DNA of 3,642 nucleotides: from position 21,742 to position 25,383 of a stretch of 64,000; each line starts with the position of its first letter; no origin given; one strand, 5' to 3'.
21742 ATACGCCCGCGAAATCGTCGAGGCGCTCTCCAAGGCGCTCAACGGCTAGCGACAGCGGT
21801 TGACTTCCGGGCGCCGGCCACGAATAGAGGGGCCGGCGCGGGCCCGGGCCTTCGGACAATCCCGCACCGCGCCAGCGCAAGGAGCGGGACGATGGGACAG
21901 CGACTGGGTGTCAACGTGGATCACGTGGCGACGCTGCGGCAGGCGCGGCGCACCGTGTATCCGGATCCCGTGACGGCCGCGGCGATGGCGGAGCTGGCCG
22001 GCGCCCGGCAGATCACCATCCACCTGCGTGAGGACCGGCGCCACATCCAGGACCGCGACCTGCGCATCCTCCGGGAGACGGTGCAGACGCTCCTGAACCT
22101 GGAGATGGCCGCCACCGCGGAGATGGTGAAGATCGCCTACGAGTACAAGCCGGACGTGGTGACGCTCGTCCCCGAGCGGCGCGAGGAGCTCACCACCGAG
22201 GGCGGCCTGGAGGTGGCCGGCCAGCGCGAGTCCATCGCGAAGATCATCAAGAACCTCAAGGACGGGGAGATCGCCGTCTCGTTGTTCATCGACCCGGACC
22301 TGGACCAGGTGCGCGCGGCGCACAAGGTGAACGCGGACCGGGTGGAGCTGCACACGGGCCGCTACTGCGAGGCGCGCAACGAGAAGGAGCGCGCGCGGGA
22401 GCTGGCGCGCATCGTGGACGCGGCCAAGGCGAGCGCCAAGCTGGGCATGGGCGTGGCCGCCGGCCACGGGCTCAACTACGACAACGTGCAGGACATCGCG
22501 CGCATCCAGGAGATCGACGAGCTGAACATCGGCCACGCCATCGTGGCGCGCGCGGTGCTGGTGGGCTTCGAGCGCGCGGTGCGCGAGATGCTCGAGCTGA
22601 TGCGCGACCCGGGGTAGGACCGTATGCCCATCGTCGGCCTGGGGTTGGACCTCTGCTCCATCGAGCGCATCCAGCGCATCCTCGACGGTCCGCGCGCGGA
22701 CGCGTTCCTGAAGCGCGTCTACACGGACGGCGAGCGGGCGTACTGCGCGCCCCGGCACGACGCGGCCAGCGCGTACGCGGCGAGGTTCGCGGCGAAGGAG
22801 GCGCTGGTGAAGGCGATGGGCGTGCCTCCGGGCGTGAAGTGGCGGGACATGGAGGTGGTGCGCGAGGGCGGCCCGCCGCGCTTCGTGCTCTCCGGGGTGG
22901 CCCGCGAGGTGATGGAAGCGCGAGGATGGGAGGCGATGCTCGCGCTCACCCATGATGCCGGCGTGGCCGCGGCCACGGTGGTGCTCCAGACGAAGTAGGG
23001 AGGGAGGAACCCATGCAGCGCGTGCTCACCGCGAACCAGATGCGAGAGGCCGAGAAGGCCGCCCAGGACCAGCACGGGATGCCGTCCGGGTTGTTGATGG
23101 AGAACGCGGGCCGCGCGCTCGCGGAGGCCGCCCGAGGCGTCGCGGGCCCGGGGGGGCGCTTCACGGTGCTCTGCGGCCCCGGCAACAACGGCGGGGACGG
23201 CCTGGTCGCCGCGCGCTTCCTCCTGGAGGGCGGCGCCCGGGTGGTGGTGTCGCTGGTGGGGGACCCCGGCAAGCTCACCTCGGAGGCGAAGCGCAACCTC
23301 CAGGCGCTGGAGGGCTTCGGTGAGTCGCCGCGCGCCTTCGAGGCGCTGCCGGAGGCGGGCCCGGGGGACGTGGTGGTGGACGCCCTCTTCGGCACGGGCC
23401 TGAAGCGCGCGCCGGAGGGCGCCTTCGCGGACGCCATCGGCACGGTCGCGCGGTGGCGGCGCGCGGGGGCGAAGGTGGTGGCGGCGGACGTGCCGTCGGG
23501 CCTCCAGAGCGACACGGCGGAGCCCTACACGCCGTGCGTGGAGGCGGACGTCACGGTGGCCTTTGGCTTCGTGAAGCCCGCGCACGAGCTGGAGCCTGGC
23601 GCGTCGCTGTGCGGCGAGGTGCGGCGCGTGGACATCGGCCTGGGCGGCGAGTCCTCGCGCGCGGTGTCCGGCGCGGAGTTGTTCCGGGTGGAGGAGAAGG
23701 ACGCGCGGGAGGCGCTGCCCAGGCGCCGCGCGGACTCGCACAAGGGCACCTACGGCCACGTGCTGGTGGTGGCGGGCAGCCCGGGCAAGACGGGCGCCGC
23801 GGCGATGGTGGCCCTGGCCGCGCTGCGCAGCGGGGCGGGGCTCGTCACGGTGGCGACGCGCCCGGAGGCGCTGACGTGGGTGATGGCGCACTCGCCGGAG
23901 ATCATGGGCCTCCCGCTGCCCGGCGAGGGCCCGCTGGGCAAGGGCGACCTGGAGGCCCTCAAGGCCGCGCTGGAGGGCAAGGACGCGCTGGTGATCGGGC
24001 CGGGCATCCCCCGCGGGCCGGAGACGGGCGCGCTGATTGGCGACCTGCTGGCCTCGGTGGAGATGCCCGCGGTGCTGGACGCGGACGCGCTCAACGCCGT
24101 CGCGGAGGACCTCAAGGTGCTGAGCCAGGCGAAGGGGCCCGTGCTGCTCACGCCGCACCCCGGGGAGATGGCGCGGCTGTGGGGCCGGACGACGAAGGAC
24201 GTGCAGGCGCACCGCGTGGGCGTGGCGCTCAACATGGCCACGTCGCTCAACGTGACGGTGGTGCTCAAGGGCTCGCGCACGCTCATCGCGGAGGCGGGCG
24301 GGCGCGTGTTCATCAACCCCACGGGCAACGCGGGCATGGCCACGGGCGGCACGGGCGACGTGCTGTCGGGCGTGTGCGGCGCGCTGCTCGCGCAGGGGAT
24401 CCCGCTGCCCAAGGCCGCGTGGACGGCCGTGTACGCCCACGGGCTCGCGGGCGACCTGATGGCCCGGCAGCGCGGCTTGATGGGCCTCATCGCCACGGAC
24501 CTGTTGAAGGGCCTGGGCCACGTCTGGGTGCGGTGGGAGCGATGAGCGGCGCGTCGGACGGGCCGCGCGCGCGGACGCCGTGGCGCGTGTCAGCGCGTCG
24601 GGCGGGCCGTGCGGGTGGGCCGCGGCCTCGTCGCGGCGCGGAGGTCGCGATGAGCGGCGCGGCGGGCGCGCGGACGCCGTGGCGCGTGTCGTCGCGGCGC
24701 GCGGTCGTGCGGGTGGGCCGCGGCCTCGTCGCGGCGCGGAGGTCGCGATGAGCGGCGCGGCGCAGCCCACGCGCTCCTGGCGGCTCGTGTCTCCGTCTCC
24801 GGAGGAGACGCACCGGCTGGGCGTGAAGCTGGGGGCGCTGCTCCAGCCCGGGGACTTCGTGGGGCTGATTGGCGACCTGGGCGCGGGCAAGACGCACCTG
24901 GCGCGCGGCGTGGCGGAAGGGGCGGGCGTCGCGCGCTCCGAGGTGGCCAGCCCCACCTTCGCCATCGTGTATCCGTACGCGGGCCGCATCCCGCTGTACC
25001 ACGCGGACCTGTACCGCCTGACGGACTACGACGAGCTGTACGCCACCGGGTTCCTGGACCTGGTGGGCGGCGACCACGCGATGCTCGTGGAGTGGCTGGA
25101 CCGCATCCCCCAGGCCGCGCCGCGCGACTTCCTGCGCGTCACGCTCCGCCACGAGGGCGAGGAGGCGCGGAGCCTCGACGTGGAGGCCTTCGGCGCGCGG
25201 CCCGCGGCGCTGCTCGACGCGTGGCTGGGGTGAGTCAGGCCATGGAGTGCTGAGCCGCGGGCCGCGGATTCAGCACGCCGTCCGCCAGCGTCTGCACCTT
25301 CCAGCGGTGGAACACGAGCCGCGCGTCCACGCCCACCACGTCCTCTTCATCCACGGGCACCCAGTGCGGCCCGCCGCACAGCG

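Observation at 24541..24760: Tandem duplication of the nnr/tsaE gene junction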

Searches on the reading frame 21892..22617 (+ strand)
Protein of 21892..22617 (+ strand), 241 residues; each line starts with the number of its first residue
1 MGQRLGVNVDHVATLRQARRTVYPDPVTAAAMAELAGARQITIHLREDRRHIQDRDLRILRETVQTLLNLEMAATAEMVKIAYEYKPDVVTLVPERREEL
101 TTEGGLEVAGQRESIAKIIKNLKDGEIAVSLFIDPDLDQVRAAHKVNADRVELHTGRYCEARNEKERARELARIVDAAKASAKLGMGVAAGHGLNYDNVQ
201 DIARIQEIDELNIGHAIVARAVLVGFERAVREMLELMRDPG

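Call 5: search_protein_families(library=pfam, proteins=[window:21892-22617:+], max_evalue=0.01)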
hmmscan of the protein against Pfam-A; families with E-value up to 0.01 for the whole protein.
window:21892-22617:+ (241 aa): 1 family
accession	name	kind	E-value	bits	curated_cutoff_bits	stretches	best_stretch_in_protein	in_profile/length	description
PF03740.19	PdxJ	-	4.1e-103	344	24.5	1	4-237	1-234/234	Pyridoxal phosphate biosynthesis protein PdxJ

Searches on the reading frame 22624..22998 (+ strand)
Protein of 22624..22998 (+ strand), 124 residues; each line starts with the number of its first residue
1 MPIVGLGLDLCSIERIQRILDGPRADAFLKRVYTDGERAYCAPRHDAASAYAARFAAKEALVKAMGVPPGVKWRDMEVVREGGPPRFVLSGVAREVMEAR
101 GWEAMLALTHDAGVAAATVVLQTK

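Call 5: search_protein_families(library=pfam, proteins=[window:22624-22998:+], max_evalue=0.01)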
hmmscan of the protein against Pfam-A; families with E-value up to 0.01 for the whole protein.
window:22624-22998:+ (124 aa): 1 family
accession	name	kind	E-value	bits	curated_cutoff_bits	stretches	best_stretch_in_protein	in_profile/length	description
PF01648.25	ACPS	-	4.6e-12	46.4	25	1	6-80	2-78/111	4'-phosphopantetheinyl transferase superfamily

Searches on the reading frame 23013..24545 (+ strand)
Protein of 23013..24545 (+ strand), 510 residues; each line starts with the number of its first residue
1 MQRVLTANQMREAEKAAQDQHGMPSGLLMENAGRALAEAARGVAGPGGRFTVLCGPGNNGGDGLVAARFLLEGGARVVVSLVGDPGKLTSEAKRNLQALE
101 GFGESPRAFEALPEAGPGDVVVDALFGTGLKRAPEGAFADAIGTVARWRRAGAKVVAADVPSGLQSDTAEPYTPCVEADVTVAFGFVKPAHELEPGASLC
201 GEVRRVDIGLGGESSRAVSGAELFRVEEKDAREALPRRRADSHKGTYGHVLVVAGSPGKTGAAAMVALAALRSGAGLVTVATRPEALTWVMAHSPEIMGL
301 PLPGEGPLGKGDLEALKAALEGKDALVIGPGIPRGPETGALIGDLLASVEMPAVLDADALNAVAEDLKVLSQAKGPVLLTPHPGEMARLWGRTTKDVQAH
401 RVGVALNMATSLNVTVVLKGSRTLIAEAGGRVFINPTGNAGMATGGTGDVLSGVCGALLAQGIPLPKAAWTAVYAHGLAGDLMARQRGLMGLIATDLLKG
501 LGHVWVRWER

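Call 5: search_protein_families(library=pfam, proteins=[window:23013-24545:+], max_evalue=0.01)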
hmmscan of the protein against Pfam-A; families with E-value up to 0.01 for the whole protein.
window:23013-24545:+ (510 aa): 4 families
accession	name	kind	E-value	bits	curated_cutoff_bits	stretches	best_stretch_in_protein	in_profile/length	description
PF01256.23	Carb_kinase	-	5.4e-58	196.7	27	1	250-499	1-238/242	NAD(P)H-hydrate dehydratase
PF03853.21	YjeF_N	-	6.7e-44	150.3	24.9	1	28-189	4-168/169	YjeF-related protein N-terminus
PF21526.2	PGRS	-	0.0079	17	27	1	16-68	11-63/73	PGRS repeats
PF08543.17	Phos_pyr_kin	-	0.0095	15.8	27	0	355-472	104-224/246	Phosphomethylpyrimidine kinase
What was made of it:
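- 23013..24545 (+): nnr (bifunctional NAD(P)H-hydrate epimerase/dehydratase), 510 aa; its stop TGA is at 24543-24545. PF03853 YjeF_N (6.7e-44) and PF01256 Carb_kinase (5.4e-58) (call 5).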

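Call 7: find_related_loci(query=window:23013-24545:+, collection=genome_contigs, flank=3000)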
Query window:23013-24545:+ (510 aa) in genome_contigs; peptide patterns used: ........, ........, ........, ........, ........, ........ (x = any residue, [..] = any of these).
600 stretches matched a pattern (row limit reached: there are more); 594 encode a relative of the query (tblastn E <= 1e-3); the best 80 are kept; 80 distinct loci.
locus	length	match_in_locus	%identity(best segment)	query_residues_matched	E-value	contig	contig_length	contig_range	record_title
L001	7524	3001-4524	67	1-509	0e+0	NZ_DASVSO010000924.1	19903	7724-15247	MAG: Archangium sp. isolate SMAG_U3264 k141_155435, whole genome shotgun sequence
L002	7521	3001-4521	52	3-508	3e-140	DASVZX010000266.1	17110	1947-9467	MAG TPA_asm: Anaeromyxobacter sp. isolate SMAG_U2639 k141_417547, whole genome shotgun sequence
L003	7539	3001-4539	46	4-509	8e-115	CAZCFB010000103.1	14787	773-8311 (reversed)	MAG TPA_asm: uncultured Kofleriaceae bacterium isolate SRP077602_co7_524 genome assembly, contig: NODE_19469_length_1478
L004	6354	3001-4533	49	3-510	2e-114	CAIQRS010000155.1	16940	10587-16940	MAG: uncultured Anaeromyxobacter sp. isolate Ja2-D4_bin-1268 genome assembly, contig: bin-1268:155/285, whole genome sho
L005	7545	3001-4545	43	3-510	9e-108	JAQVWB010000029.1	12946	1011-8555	MAG: Syntrophomonadaceae bacterium isolate STF1_93 NODE_14125_length_12946_cov_2.858335_Sandtown_F1, whole genome shotgu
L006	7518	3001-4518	43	1-499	2e-107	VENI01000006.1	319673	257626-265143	MAG: Bacillota bacterium isolate MES5 c_000000000033, whole genome shotgun sequence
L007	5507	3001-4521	45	3-502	3e-107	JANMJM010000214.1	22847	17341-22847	MAG: Vicinamibacteria bacterium isolate OTE_64_metabat_411 OTE_64_k141_1550665, whole genome shotgun sequence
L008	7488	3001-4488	45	7-497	8e-107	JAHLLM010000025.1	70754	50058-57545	MAG: Desulfobulbaceae bacterium isolate MAG127 NODE_1113_length_70754_cov_180.546967, whole genome shotgun sequence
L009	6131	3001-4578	40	2-507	4e-106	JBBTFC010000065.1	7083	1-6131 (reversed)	MAG: Deltaproteobacteria bacterium isolate H14-bin053_1 H14_bin053_1_000000000065, whole genome shotgun sequence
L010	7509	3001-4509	38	3-498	1e-104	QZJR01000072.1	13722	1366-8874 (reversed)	MAG: Deltaproteobacteria bacterium isolate SURF_34 Ga0104751_1006346, whole genome shotgun sequence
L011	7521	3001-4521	43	1-497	3e-104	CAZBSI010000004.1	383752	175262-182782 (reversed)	MAG TPA_asm: uncultured bacterium isolate SRP216815_co1_264 genome assembly, contig: NODE_18_length_383752_cov_71.440840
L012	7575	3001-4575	40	3-501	3e-104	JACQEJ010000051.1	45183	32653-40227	MAG: Deltaproteobacteria bacterium isolate NC_groundwater_1018_Pr1_S-0.65um_46_20 Montesol18_Sp65_coassembly_scaffold_23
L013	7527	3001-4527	42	5-509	3e-104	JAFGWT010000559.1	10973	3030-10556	MAG: Deltaproteobacteria bacterium isolate ZodW_Metabat.284 k87_24656356, whole genome shotgun sequence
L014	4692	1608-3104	42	4-507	1e-104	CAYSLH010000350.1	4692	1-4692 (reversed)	MAG TPA_asm: uncultured Myxococcales bacterium isolate SRP163575_co1_108 genome assembly, contig: NODE_39711_length_4692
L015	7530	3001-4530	41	5-509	5e-104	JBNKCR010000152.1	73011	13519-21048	MAG: Polyangia bacterium isolate F1F2.bin.2.orig k141_1126671, whole genome shotgun sequence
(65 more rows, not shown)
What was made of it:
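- Tried and rejected: genome_contigs scan with the whole Nnr protein (call 7).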

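Call 10: find_encoding_contigs(protein=window:23013-24545:+, flank=3000, max_places=6)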
Protein window:23013-24545:+ (510 aa): 2 contigs read that carry it; 2 places shown.
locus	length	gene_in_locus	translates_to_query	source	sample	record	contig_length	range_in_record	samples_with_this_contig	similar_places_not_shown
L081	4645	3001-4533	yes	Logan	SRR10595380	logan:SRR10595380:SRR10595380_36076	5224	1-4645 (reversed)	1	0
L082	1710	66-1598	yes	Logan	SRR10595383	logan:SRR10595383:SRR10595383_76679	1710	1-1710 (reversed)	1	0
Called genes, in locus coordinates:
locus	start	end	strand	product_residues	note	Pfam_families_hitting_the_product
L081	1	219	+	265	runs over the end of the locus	?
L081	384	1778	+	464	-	PF02878:PGM_PMM_I, PF02879:PGM_PMM_II, PF02880:PGM_PMM_III, PF00408:PGM_PMM_IV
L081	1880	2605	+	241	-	PF03740:PdxJ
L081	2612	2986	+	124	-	PF01648:ACPS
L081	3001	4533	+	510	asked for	PF03853:YjeF_N, PF01256:Carb_kinase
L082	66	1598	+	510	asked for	PF03853:YjeF_N, PF01256:Carb_kinase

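Call 55: search_protein_families(library=ncbifam, proteins=[window:23013-24545:+], max_evalue=0.001)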
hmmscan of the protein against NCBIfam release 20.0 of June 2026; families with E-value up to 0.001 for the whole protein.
window:23013-24545:+ (510 aa): 4 families
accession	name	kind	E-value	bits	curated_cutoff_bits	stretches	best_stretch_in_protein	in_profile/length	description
NF007856.0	PRK10565.1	equivalog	6.7e-86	288.9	703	1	3-501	16-494/510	bifunctional ADP-dependent NAD(P)H-hydrate dehydratase/NAD(P)H-hydrate epimerase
TIGR00196.1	yjeF_cterm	hypoth_equivalog_domain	5.3e-69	232.6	129.85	1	229-505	6-275/277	NAD(P)H-hydrate dehydratase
TIGR00197.1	yjeF_nterm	hypoth_equivalog_domain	1.2e-40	139.3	88.6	1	4-210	3-204/206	NAD(P)H-hydrate epimerase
NF006830.1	PRK09355.1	equivalog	3.2e-07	30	180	1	383-500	121-246/263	hydroxyethylthiazole kinase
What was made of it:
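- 23013..24545 (+): TIGR00196 and TIGR00197 are above cut-off (call 55).
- On nnr (YjeF) and tsaE (YjeE) gene pair: Calls 5 and 55.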

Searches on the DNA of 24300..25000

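Call 31: search_rna_families(source=window, start=24300, end=25000, threshold=evalue, max_evalue=1)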
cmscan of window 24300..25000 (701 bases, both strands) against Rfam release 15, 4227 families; matches with E-value up to 1: 0.
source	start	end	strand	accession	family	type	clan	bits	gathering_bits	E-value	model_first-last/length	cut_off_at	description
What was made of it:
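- On Known structured RNA / attenuator / terminator: No Rfam match at E<=1 (call 31).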

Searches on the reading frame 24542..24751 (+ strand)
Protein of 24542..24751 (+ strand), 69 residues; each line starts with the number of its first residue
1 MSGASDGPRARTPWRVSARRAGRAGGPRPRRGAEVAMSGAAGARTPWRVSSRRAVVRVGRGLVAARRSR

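Call 5: search_protein_families(library=pfam, proteins=[window:24542-24751:+], max_evalue=0.01)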
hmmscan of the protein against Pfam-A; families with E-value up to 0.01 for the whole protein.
window:24542-24751:+ (69 aa): 0 families

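Call 22: find_homologous_proteins(query=window:24542-24748:+, max_evalue=1)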
Query window:24542-24748:+: 28 candidates shared short words with the query, none scored E <= 1.
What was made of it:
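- Tried and rejected: Protein search with the 69-aa ORF (call 22).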

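Call 55: search_protein_families(library=ncbifam, proteins=[window:24542-24751:+], max_evalue=0.001)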
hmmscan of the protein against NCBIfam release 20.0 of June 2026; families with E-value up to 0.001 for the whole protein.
window:24542-24751:+ (69 aa): 0 families
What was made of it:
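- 24542..24751 (+): Spacer ORF of 69 codons (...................AARRSR*, pI 12, 18 Arg). It has ATGA overlaps with nnr at its start and with tsaE at its end. It is probably translated as a by-product or relay and is not a conserved protein. No homologue (call 22) and no family hit (calls 5, 55).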

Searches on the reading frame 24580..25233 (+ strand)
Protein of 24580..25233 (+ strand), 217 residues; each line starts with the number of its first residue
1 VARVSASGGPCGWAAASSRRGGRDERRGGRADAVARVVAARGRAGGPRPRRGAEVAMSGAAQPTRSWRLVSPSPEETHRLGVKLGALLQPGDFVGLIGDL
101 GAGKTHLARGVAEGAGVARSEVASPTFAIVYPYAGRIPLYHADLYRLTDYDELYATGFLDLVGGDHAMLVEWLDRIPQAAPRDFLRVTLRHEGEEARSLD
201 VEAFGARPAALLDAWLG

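Call 5: search_protein_families(library=pfam, proteins=[window:24580-25233:+], max_evalue=0.01)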
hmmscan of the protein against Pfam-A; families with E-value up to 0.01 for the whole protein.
window:24580-25233:+ (217 aa): 1 family
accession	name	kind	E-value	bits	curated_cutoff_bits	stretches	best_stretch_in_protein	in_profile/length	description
PF02367.23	TsaE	-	6e-34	117.2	26.6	1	72-198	2-127/128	Threonylcarbamoyl adenosine biosynthesis protein TsaE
